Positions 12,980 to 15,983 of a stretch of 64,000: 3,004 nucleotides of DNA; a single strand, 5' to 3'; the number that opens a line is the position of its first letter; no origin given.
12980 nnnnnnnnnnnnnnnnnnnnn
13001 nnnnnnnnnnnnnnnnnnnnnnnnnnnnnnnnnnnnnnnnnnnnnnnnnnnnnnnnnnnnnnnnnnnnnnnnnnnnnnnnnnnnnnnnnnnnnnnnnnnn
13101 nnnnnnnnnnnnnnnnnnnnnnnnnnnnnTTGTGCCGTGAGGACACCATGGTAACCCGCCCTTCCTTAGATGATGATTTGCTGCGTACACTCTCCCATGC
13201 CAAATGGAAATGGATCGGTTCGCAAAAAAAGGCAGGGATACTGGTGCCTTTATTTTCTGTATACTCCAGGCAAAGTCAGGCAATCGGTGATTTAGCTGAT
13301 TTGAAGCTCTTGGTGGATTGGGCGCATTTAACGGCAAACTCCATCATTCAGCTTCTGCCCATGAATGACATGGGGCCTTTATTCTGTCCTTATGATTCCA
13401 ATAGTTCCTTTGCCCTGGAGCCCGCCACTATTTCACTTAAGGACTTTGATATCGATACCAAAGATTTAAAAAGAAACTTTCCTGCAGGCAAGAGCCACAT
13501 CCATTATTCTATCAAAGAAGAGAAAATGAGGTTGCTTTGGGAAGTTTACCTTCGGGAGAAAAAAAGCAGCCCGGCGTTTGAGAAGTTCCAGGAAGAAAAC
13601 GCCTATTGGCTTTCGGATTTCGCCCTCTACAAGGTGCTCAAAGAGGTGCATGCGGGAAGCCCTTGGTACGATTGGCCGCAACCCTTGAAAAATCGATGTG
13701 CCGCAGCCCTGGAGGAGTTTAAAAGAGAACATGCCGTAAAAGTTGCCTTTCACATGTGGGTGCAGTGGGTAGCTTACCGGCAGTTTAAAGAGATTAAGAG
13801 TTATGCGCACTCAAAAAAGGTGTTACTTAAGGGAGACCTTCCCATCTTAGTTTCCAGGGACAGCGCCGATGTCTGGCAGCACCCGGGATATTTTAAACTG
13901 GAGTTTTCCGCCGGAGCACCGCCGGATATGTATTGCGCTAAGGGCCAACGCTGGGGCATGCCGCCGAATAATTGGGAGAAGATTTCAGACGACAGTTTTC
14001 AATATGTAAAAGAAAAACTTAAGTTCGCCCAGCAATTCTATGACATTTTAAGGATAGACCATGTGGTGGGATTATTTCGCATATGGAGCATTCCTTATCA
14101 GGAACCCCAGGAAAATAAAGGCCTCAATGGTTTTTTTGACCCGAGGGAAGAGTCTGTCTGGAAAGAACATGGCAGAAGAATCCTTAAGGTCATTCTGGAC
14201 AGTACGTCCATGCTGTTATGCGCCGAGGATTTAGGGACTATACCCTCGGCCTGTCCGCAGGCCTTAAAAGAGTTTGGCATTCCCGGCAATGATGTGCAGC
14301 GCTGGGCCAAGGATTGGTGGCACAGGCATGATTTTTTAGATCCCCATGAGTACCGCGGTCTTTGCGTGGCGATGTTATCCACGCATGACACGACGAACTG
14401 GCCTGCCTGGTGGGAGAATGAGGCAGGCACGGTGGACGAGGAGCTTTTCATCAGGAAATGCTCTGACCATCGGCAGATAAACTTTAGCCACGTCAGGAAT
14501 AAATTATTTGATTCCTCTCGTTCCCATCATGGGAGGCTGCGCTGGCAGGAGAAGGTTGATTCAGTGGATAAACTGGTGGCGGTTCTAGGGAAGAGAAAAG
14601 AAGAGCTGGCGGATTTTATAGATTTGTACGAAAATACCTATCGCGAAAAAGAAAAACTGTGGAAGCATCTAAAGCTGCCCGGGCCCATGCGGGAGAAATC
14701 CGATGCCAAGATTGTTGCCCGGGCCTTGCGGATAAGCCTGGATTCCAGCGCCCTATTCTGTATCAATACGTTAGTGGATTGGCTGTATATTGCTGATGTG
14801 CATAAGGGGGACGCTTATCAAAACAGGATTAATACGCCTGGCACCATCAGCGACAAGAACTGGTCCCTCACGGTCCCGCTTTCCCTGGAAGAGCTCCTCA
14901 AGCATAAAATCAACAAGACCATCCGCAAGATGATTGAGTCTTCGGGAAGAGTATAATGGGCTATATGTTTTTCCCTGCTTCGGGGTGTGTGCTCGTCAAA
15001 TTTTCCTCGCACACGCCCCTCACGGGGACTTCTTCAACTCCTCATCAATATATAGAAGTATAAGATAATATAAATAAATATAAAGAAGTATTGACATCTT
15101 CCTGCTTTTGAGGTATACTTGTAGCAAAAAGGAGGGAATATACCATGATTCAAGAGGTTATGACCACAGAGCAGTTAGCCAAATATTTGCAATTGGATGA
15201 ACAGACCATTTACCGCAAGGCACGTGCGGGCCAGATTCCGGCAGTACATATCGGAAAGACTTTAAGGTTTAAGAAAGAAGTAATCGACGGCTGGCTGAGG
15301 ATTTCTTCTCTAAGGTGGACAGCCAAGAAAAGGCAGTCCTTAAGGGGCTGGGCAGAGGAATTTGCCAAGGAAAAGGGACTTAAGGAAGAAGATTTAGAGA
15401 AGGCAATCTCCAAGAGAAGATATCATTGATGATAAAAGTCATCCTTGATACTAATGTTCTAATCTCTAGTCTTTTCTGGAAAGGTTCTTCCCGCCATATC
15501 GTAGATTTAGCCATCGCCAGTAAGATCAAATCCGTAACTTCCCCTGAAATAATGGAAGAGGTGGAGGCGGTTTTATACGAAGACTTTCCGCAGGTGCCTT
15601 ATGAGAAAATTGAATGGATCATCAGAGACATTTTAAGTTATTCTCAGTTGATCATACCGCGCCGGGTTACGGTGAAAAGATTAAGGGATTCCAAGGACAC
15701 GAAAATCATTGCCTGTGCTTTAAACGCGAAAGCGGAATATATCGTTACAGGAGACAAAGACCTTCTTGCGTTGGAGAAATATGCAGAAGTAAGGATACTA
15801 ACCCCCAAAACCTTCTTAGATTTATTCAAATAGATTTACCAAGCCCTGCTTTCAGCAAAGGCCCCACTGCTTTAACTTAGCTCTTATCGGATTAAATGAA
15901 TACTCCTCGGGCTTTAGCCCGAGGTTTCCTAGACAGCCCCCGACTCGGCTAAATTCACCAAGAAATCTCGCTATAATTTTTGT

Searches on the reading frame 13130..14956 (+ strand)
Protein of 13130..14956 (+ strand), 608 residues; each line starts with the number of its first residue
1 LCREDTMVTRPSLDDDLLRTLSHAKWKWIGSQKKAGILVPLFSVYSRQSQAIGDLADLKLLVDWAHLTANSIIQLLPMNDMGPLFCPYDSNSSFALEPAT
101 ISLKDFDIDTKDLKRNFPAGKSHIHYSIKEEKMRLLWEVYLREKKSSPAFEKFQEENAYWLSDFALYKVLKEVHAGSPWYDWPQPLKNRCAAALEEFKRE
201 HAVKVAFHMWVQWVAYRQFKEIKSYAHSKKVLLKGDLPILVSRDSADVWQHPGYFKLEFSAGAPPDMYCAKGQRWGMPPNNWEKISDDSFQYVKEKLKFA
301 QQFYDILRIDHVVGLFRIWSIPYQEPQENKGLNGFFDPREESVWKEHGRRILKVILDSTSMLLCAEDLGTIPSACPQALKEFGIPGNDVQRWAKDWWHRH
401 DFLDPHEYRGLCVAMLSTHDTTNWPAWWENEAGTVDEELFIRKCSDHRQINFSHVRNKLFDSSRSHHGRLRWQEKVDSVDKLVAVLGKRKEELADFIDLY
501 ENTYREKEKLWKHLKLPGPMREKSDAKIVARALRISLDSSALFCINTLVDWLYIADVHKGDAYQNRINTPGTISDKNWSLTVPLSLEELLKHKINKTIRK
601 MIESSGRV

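Call 32: search_protein_families(library=pfam, proteins=[window:13130-14956:+], max_evalue=0.001)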
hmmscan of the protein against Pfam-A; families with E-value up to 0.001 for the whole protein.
window:13130-14956:+ (608 aa): 1 family
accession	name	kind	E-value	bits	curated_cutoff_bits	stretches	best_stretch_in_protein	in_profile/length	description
PF02446.23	Glyco_hydro_77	-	3.8e-116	389.2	25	1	39-582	1-459/465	4-alpha-glucanotransferase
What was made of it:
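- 13130..14956 (+): malQ (4-alpha-glucanotransferase, GH77), the conserved left-hand core flank of the hot spot. Pfam PF02446, E = 3.8e-116 (call 32).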

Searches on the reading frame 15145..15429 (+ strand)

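Call 32: search_protein_families(library=pfam, proteins=[window:15145-15429:+], max_evalue=0.001)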
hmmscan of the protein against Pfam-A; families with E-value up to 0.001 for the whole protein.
window:15145-15429:+ (94 aa): 1 family
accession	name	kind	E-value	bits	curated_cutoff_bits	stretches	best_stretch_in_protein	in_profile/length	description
PF12728.13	HTH_17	-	3.9e-13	49.9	27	1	5-52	1-48/51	Helix-turn-helix domain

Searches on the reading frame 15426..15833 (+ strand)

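Call 32: search_protein_families(library=pfam, proteins=[window:15426-15833:+], max_evalue=0.001)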
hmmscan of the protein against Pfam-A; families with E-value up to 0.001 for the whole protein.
window:15426-15833:+ (135 aa): 3 families
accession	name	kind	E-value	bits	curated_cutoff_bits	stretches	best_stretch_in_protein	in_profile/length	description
PF13470.12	PIN_3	-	4.6e-19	69.8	27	1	4-112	1-115/115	PIN domain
PF01850.27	PIN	-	1.3e-06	29.5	23.6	1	5-116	1-117/120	PIN domain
PF10130.15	PIN_2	-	7.7e-06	26.6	22.4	1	6-114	1-116/133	PIN domain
